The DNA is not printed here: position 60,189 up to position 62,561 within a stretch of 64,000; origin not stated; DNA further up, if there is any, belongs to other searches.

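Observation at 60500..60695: Iteron-like repeat array inside the 3' end of the helicase gene: candidate replication origin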

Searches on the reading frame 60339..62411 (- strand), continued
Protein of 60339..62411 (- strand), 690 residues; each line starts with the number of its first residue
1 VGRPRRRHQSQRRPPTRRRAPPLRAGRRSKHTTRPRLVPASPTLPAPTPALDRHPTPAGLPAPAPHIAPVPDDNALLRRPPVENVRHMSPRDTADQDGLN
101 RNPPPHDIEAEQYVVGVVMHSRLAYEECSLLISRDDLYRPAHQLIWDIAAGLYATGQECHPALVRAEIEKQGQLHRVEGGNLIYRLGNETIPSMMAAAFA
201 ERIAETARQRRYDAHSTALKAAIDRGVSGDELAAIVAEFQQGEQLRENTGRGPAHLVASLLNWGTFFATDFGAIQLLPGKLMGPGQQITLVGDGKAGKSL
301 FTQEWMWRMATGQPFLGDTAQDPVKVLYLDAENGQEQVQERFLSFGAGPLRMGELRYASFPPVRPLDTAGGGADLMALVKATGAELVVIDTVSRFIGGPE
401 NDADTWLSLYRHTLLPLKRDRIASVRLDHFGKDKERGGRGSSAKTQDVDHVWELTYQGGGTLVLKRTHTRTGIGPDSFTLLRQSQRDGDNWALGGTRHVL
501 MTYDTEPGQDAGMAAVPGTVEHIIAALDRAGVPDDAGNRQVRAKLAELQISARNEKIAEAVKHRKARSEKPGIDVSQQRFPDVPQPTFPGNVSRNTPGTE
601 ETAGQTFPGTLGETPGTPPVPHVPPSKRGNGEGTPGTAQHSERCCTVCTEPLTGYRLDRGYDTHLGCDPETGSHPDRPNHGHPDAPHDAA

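Call 14: find_homologous_proteins(query=window:60339-62150:-, max_evalue=1e-20)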
Query window:60339-62150:- (603 aa): 454 proteins with E <= 1e-20 among 8000 candidates; the best 120 are listed.
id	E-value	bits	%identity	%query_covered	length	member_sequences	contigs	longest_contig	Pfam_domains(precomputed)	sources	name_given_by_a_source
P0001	0.0e+0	1397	100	100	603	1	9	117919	PF00772.27,PF13481.13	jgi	jgi:hypothetical protein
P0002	0.0e+0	1178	87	98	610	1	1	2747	PF00772.27,PF13481.13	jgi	jgi:hypothetical protein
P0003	0.0e+0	1167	84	100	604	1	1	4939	PF00772.27,PF13481.13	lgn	-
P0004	0.0e+0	1137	82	100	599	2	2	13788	PF00772.27,PF13481.13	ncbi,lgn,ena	-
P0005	0.0e+0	1116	82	98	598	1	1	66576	PF00772.27,PF13481.13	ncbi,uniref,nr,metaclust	ncbi:AAA family ATPase [Streptomyces silaceus]|uniref:AAA family ATPase n=1 Tax=Streptomyces silaceu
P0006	0.0e+0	1115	82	100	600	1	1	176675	PF00772.27,PF13481.13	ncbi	ncbi:AAA family ATPase [Streptomyces sp. NPDC001492]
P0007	0.0e+0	1110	81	100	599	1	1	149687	PF00772.27,PF13481.13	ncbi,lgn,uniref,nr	ncbi:AAA family ATPase [Streptomyces mutabilis]|uniref:AAA family ATPase n=1 Tax=Streptomyces mutabi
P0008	0.0e+0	1108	82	99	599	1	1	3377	PF00772.27,PF13481.13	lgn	-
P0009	0.0e+0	1102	80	98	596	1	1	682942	PF00772.27,PF13481.13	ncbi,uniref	ncbi:AAA family ATPase [Streptomyces nigra]|uniref:AAA family ATPase n=1 Tax=Streptomyces nigra TaxI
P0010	0.0e+0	1101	81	98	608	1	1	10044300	PF00772.27,PF13481.13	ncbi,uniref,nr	ncbi:AAA family ATPase [Streptomyces asoensis]|uniref:AAA family ATPase n=1 Tax=Streptomyces asoensi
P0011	0.0e+0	1098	80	100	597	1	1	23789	PF00772.27,PF13481.13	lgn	-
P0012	0.0e+0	1097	80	98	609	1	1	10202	PF00772.27,PF13481.13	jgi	jgi:hypothetical protein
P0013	0.0e+0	1096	81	100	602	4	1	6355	PF00772.27,PF13481.13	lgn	-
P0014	0.0e+0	1089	79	100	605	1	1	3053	PF00772.27,PF13481.13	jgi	-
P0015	0.0e+0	1084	79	98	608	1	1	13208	PF00772.27,PF13481.13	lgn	-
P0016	0.0e+0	1077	78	99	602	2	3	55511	PF00772.27,PF13481.13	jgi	jgi:hypothetical protein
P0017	0.0e+0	1072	79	98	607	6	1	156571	PF00772.27,PF13481.13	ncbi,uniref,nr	ncbi:AAA family ATPase [Streptomyces acidiscabies]|uniref:AAA family ATPase n=1 Tax=Streptomyces aci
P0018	0.0e+0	1070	79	98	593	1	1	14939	PF00772.27,PF13481.13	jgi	jgi:hypothetical protein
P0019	0.0e+0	1067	78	100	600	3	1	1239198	PF00772.27,PF13481.13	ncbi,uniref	ncbi:AAA family ATPase [Streptomyces griseorubiginosus]|uniref:AAA family ATPase n=1 Tax=Streptomyce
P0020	0.0e+0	1067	79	100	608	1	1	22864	PF00772.27,PF13481.13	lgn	-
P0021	0.0e+0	1066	78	100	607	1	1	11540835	PF00772.27,PF13481.13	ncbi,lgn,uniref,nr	ncbi:AAA family ATPase [Streptomyces sp. DSM 40750]|uniref:AAA family ATPase n=1 Tax=Streptomyces sp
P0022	0.0e+0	1065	79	100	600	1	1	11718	PF00772.27,PF13481.13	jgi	jgi:hypothetical protein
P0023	0.0e+0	1063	80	97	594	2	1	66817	PF00772.27,PF13481.13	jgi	jgi:hypothetical protein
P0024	0.0e+0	1062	80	100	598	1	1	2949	PF00772.27,PF13481.13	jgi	jgi:hypothetical protein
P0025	0.0e+0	1062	79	98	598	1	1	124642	PF00772.27,PF13481.13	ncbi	ncbi:AAA family ATPase [Streptomyces sp. NPDC004082]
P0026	0.0e+0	1062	78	98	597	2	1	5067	PF00772.27,PF13481.13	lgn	-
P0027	0.0e+0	1058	79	100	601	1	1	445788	PF00772.27,PF13481.13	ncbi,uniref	ncbi:AAA family ATPase [Streptomyces echinatus]|uniref:AAA family ATPase n=1 Tax=Streptomyces echina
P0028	0.0e+0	1054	79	97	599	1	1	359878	PF00772.27,PF13481.13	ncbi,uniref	ncbi:AAA family ATPase [Streptomyces sp. NPDC004250]|uniref:AAA family ATPase n=1 Tax=Streptomyces s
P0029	0.0e+0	1054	79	100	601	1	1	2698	PF00772.27,PF13481.13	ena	-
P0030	0.0e+0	1054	78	100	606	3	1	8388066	PF00772.27,PF13481.13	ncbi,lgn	ncbi:AAA family ATPase [Streptomyces ambofaciens]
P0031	0.0e+0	1053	78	100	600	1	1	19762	PF00772.27,PF13481.13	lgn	-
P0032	0.0e+0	1050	77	100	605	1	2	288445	PF00772.27,PF13481.13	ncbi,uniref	ncbi:AAA family ATPase [Streptomyces sp. NPDC060223]|uniref:AAA family ATPase n=1 Tax=unclassified S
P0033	0.0e+0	1046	76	100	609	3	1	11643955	PF00772.27,PF13481.13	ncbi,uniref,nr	ncbi:DnaB helicase-like protein [Streptomyces sp. Ag109_O5-1]|uniref:AAA family ATPase n=1 Tax=Strep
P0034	0.0e+0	1046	78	100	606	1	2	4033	PF00772.27,PF13481.13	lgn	-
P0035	0.0e+0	1045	77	100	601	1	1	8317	PF00772.27,PF13481.13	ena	-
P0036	0.0e+0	1045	78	98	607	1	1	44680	PF00772.27,PF13481.13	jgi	jgi:hypothetical protein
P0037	0.0e+0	1043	78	96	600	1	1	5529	PF00772.27,PF13481.13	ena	-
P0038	0.0e+0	1039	77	100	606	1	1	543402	PF00772.27,PF13481.13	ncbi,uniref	ncbi:AAA family ATPase [Streptomyces sp. NPDC048504]|uniref:AAA family ATPase n=1 Tax=Streptomyces s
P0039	0.0e+0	1036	77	99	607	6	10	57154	PF00772.27,PF13481.13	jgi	jgi:hypothetical protein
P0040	0.0e+0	1035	76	100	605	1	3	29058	PF00772.27,PF13481.13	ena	-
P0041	0.0e+0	1032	76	100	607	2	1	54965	PF00772.27,PF13481.13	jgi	jgi:hypothetical protein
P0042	0.0e+0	1031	75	100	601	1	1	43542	PF00772.27,PF13481.13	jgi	jgi:hypothetical protein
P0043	0.0e+0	1028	76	100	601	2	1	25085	PF00772.27,PF13481.13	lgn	-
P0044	0.0e+0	1019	75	100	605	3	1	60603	PF00772.27,PF13481.13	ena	-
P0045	0.0e+0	1016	75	100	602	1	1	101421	PF00772.27,PF13481.13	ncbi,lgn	ncbi:AAA family ATPase [Streptomyces sp. NPDC001221]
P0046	0.0e+0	1016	75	98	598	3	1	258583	PF00772.27,PF13481.13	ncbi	-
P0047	0.0e+0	1013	75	100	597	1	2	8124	PF00772.27,PF13481.13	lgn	-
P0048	0.0e+0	1012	75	100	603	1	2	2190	PF00772.27,PF13481.13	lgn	-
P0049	9.5e-298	1007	75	98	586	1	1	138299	PF00772.27,PF13481.13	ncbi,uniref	ncbi:AAA family ATPase [Streptomyces sp. NPDC091287]|uniref:AAA family ATPase n=1 Tax=Streptomyces s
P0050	2.0e-297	1006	75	98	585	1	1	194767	PF00772.27,PF13481.13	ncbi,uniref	ncbi:AAA family ATPase [Streptomyces sp. NPDC017448]|uniref:AAA family ATPase n=1 Tax=Streptomyces s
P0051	1.4e-295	1000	75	97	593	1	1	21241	PF00772.27,PF13481.13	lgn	-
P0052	2.3e-295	999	75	98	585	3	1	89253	PF00772.27,PF13481.13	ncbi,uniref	ncbi:AAA family ATPase [Streptomyces griseus]|uniref:AAA family ATPase n=1 Tax=Streptomyces griseus 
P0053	2.7e-294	996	74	100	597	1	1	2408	PF00772.27,PF13481.13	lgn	-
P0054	6.2e-294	995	74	98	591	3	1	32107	PF00772.27,PF13481.13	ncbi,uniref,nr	ncbi:AAA family ATPase [Streptomyces sp. wa1063]|uniref:AAA family ATPase n=1 Tax=Streptomyces sp. w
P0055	5.4e-293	992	75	99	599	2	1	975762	PF00772.27,PF13481.13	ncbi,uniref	ncbi:AAA family ATPase [Streptomyces sp. NPDC057837]|uniref:AAA family ATPase n=1 Tax=Streptomyces s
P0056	5.7e-293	991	75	97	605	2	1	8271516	PF00772.27,PF13481.13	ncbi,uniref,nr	ncbi:AAA family ATPase [Streptomyces sp. V1I1]|uniref:AAA family ATPase n=1 Tax=Streptomyces sp. V1I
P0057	3.3e-292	989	75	98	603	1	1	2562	PF00772.27,PF13481.13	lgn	-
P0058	3.4e-291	986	74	99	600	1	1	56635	PF00772.27,PF13481.13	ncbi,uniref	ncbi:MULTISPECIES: AAA family ATPase [unclassified Streptomyces]|uniref:AAA family ATPase n=1 Tax=un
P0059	4.9e-288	975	75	96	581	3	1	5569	PF00772.27,PF13481.13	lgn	-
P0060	3.3e-287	972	74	97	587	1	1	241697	PF00772.27,PF13481.13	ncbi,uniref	ncbi:AAA family ATPase [Streptomyces laurentii]|uniref:AAA family ATPase n=1 Tax=Streptomyces lauren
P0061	6.8e-286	968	72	99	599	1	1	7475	PF00772.27,PF13481.13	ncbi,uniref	ncbi:AAA family ATPase [Streptomyces sp. NPDC005227]|uniref:AAA family ATPase n=1 Tax=Streptomyces s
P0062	1.7e-285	967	74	97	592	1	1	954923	PF00772.27,PF13481.13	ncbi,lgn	ncbi:AAA family ATPase [Streptomyces mirabilis]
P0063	4.2e-284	962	73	98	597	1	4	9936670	PF00772.27,PF13481.13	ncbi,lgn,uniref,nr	ncbi:AAA family ATPase [Streptomyces scabiei]|uniref:AAA family ATPase n=2 Tax=Streptomyces scabiei 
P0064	5.4e-284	962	72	100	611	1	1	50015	PF00772.27,PF13481.13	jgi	jgi:hypothetical protein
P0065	1.1e-283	961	73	97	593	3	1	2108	PF00772.27,PF13481.13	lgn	-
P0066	2.0e-283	960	73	98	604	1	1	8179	PF00772.27,PF13481.13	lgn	-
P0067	3.9e-282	956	72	100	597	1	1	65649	PF00772.27,PF13481.13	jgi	jgi:hypothetical protein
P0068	9.7e-282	954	71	100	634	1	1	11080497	PF00772.27,PF13481.13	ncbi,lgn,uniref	ncbi:AAA family ATPase [Streptomyces chartreusis]|uniref:AAA family ATPase n=1 Tax=Streptomyces char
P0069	8.7e-281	951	72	98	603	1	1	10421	PF00772.27,PF13481.13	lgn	-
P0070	1.1e-279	948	72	100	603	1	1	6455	PF00772.27,PF13481.13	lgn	-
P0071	3.8e-278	942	72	98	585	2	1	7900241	PF00772.27,PF13481.13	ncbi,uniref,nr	ncbi:DnaB domain protein helicase domain protein [Streptomyces sp. CBMAI 2042]|uniref:AAA family ATP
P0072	4.1e-278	942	71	100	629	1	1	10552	PF00772.27,PF13481.13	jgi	jgi:hypothetical protein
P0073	3.1e-276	936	73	95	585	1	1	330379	PF00772.27,PF13481.13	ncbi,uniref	ncbi:DnaB-like helicase N-terminal domain-containing protein [Streptomyces sp. NPDC047315]|uniref:AA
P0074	2.8e-274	930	71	97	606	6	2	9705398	PF00772.27,PF13481.13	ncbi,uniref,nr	ncbi:AAA family ATPase [Streptomyces paromomycinus]|uniref:Replicative DNA helicase n=1 Tax=Streptom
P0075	7.7e-274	928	71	98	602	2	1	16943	PF00772.27,PF13481.13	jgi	jgi:hypothetical protein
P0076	3.0e-273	926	71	98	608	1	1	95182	PF00772.27,PF13481.13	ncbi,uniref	ncbi:AAA family ATPase [Streptomyces hygroscopicus]|uniref:AAA family ATPase n=1 Tax=Streptomyces hy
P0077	5.2e-270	916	72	96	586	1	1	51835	PF00772.27,PF13481.13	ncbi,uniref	ncbi:AAA family ATPase [Streptomyces sp. NPDC014779]|uniref:AAA family ATPase n=1 Tax=Streptomyces s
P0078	1.2e-268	911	70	96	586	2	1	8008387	PF00772.27,PF13481.13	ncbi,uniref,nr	ncbi:AAA family ATPase [Streptomyces sp. MSC1_001]|uniref:AAA family ATPase n=1 Tax=Streptomyces sp.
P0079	2.9e-266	903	70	96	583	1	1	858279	PF00772.27,PF13481.13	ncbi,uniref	ncbi:AAA family ATPase [Streptomyces sp. NPDC091368]|uniref:AAA family ATPase n=1 Tax=Streptomyces s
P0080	3.5e-265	900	68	98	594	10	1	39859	PF00772.27,PF13481.13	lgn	-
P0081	1.6e-264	897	70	96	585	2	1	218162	PF00772.27,PF13481.13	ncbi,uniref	ncbi:AAA family ATPase [Streptomyces sp. NPDC007910]|uniref:AAA family ATPase n=1 Tax=Streptomyces s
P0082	2.0e-263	894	67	98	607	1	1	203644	PF00772.27,PF13481.13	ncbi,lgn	ncbi:AAA family ATPase [Streptomyces sp. NPDC001781]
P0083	9.1e-263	892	70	96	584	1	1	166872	PF00772.27,PF13481.13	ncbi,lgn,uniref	ncbi:AAA family ATPase [Streptomyces sp. NPDC094049]|uniref:AAA family ATPase n=1 Tax=Streptomyces s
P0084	1.2e-262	891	71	93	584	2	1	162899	PF00772.27,PF13481.13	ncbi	ncbi:AAA family ATPase [Streptomyces sp. NPDC001889]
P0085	4.4e-262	889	69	97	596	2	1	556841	PF00772.27,PF13481.13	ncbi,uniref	ncbi:AAA family ATPase [Streptomyces asiaticus]|uniref:AAA family ATPase n=1 Tax=Streptomyces asiati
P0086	7.8e-262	889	67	98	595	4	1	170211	PF00772.27,PF13481.13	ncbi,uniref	ncbi:AAA family ATPase [Streptomyces sp. NPDC057429]|uniref:AAA family ATPase n=1 Tax=Streptomyces s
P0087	3.2e-261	887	69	96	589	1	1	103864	PF00772.27,PF13481.13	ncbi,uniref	ncbi:AAA family ATPase [Streptomyces sp. NPDC101115]|uniref:AAA family ATPase n=1 Tax=Streptomyces s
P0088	3.9e-261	886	68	98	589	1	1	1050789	PF00772.27,PF13481.13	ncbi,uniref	ncbi:AAA family ATPase [Streptomyces sp. NPDC012389]|uniref:AAA family ATPase n=1 Tax=Streptomyces s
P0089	2.6e-260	884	66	100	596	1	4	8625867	PF00772.27,PF13481.13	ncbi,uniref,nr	ncbi:hypothetical protein DCW30_05685 [Streptomyces alfalfae]|uniref:DNA helicase DnaB-like N-termin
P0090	9.6e-260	882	68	98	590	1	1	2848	PF00772.27,PF13481.13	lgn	-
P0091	5.3e-259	879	69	97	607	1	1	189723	PF00772.27,PF13481.13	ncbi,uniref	ncbi:AAA family ATPase [Streptomyces platensis]|uniref:AAA family ATPase n=1 Tax=Streptomyces platen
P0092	4.9e-258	876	69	96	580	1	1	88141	PF00772.27,PF13481.13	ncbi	-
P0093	8.5e-258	875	72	93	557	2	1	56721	PF00772.27,PF13481.13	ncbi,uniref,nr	ncbi:AAA family ATPase [Streptomyces sp. PSKA54]|uniref:AAA family ATPase n=2 Tax=Streptomyces TaxID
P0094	1.2e-257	875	69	95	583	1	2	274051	PF00772.27,PF13481.13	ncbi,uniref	ncbi:AAA family ATPase [Streptomyces sp. NPDC057854]|uniref:AAA family ATPase n=1 Tax=unclassified S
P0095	9.3e-256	869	64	100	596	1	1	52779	PF00772.27,PF13481.13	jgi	jgi:hypothetical protein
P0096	3.5e-255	867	69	96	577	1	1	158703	PF00772.27,PF13481.13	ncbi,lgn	ncbi:AAA family ATPase [Streptomyces sp. NPDC004288]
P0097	9.1e-254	862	66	98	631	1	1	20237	PF00772.27,PF13481.13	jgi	jgi:hypothetical protein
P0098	3.2e-253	860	68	96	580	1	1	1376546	PF00772.27,PF13481.13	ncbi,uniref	ncbi:AAA family ATPase [Streptomyces sp. NPDC012769]|uniref:AAA family ATPase n=1 Tax=Streptomyces s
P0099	5.2e-253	859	68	95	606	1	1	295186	PF00772.27,PF13481.13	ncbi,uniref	ncbi:AAA family ATPase [Streptomyces lydicus]|uniref:AAA family ATPase n=1 Tax=Streptomyces lydicus 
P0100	7.5e-253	859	66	98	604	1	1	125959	PF00772.27,PF13481.13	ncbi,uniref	ncbi:AAA family ATPase [Streptomyces sparsogenes]|uniref:AAA family ATPase n=1 Tax=Streptomyces spar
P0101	1.8e-252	858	68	96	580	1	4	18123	PF00772.27,PF13481.13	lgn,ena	-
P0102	1.3e-251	855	66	98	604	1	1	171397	PF00772.27,PF13481.13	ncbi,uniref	ncbi:AAA family ATPase [Streptomyces sp. NPDC059590]|uniref:AAA family ATPase n=1 Tax=Streptomyces s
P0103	4.0e-251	853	68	96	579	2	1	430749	PF00772.27,PF13481.13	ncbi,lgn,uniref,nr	ncbi:AAA family ATPase [Streptomyces sp. P9(2023)]|uniref:AAA family ATPase n=1 Tax=Streptomyces sp.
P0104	1.1e-249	849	67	96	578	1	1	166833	PF00772.27,PF13481.13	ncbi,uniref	ncbi:AAA family ATPase [Streptomyces sp. NPDC059534]|uniref:AAA family ATPase n=1 Tax=Streptomyces s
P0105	2.3e-249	847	67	96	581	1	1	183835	PF00772.27,PF13481.13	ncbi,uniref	ncbi:AAA family ATPase [Streptomyces sp. NPDC048018]|uniref:AAA family ATPase n=1 Tax=Streptomyces s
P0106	1.4e-248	845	64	100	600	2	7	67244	PF00772.27,PF13481.13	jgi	-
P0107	4.7e-246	836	63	100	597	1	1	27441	PF00772.27,PF13481.13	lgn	-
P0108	4.2e-241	820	67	96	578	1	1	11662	PF00772.27,PF13481.13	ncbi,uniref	ncbi:AAA family ATPase [Streptomyces sp. NPDC058757]|uniref:AAA family ATPase n=1 Tax=Streptomyces s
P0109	5.4e-240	816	65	97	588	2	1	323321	PF00772.27,PF13481.13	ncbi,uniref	ncbi:AAA family ATPase [Streptomyces hydrogenans]|uniref:AAA family ATPase n=1 Tax=Streptomyces hydr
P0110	2.7e-238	811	61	100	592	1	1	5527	PF00772.27,PF13481.13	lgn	-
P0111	3.4e-238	811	63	97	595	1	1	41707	PF00772.27,PF13481.13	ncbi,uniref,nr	ncbi:AAA family ATPase [Streptomyces iconiensis]|uniref:AAA family ATPase n=1 Tax=Streptomyces iconi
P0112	4.0e-238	810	63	100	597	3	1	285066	PF00772.27,PF13481.13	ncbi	ncbi:AAA family ATPase [Streptomyces sp. NPDC055006]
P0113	1.5e-237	808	61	100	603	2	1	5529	PF00772.27,PF13481.13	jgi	jgi:hypothetical protein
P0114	3.1e-234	797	63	97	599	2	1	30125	PF00772.27,PF13481.13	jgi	-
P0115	4.4e-234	797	64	96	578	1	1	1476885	PF00772.27,PF13481.13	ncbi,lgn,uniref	ncbi:AAA family ATPase [Streptomyces cinereoruber]|uniref:AAA family ATPase n=1 Tax=Streptomyces cin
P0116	2.1e-232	791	62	97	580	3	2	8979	PF00772.27,PF13481.13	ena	-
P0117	2.1e-232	791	62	97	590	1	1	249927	PF00772.27,PF13481.13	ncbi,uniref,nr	ncbi:AAA family ATPase [Streptomyces sp. DH12]|uniref:AAA family ATPase n=1 Tax=Streptomyces sp. DH1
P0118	3.8e-232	791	63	97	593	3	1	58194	PF00772.27,PF13481.13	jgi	-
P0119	6.1e-232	790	64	96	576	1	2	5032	PF00772.27,PF13481.13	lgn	-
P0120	5.3e-231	787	64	95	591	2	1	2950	PF00772.27,PF13481.13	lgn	-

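Call 17: find_related_loci(query=A1, collection=genome_contigs, flank=4000)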
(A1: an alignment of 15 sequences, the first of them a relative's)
Query A1 (603 aa) in genome_contigs; peptide patterns used: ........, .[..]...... (x = any residue, [..] = any of these).
239 stretches matched a pattern; 44 encode a relative of the query (tblastn E <= 1e-3); 44 distinct loci.
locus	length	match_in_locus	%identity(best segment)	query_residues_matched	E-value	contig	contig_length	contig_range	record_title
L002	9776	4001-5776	81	3-603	0e+0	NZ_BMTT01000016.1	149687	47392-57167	Streptomyces mutabilis strain JCM 4400 sequence016, whole genome shotgun sequence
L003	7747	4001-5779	82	1-603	0e+0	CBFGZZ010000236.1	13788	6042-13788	MAG TPA_asm: uncultured Streptomyces sp. isolate SRR29654721_metabat2_23 genome assembly, contig: ERZ27252565.1768, whol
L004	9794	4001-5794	81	3-597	0e+0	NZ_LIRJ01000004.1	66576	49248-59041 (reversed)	Streptomyces silaceus strain NRRL B-24166 B24166_contig_4, whole genome shotgun sequence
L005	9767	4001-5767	77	4-593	0e+0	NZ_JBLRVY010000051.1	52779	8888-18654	Streptomyces sp. 4F14 4F-14NODE_51_length_52779_cov_1874.024306, whole genome shotgun sequence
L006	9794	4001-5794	77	3-603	0e+0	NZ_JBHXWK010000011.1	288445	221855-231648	Streptomyces sp. NPDC127595 NPDC127595_391_F5.ctg-0011, whole genome shotgun sequence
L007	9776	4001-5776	74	3-598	0e+0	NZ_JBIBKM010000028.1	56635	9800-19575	Streptomyces sp. NPDC007914 NPDC007914_171_E3.ctg-0028, whole genome shotgun sequence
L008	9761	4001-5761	73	3-593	0e+0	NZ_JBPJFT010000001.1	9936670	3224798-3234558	Streptomyces scabiei strain ATCC 49173 1, whole genome shotgun sequence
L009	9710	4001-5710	73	7-580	0e+0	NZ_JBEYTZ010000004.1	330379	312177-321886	Streptomyces sp. NPDC047315 NPDC047315_31_G8.ctg-0004, whole genome shotgun sequence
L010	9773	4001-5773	72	10-601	0e+0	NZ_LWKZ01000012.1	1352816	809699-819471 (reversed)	Streptomyces sp. CB02923 scaffold2, whole genome shotgun sequence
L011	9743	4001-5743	75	1-586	0e+0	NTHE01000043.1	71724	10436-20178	Streptomyces sp. man185 scaffold43.1.size71724, whole genome shotgun sequence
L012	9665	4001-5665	70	3-565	0e+0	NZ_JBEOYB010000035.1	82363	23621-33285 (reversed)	Streptomyces sp. NPDC001985 NPDC001985_17_B12.ctg-0035, whole genome shotgun sequence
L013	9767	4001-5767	66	3-603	0e+0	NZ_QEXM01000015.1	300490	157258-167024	Streptomyces alfalfae strain XY25 3, whole genome shotgun sequence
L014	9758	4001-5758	69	3-592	0e+0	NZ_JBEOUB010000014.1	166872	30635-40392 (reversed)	Streptomyces sp. NPDC094049 NPDC094049_184_H10.ctg-0014, whole genome shotgun sequence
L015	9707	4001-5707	69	3-581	0e+0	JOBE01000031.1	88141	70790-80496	Streptomyces griseoluteus strain NRRL ISP-5360 contig31.1, whole genome shotgun sequence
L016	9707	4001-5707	68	3-581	0e+0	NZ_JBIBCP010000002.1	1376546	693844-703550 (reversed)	Streptomyces sp. NPDC012769 NPDC012769_192_A2.ctg-0002, whole genome shotgun sequence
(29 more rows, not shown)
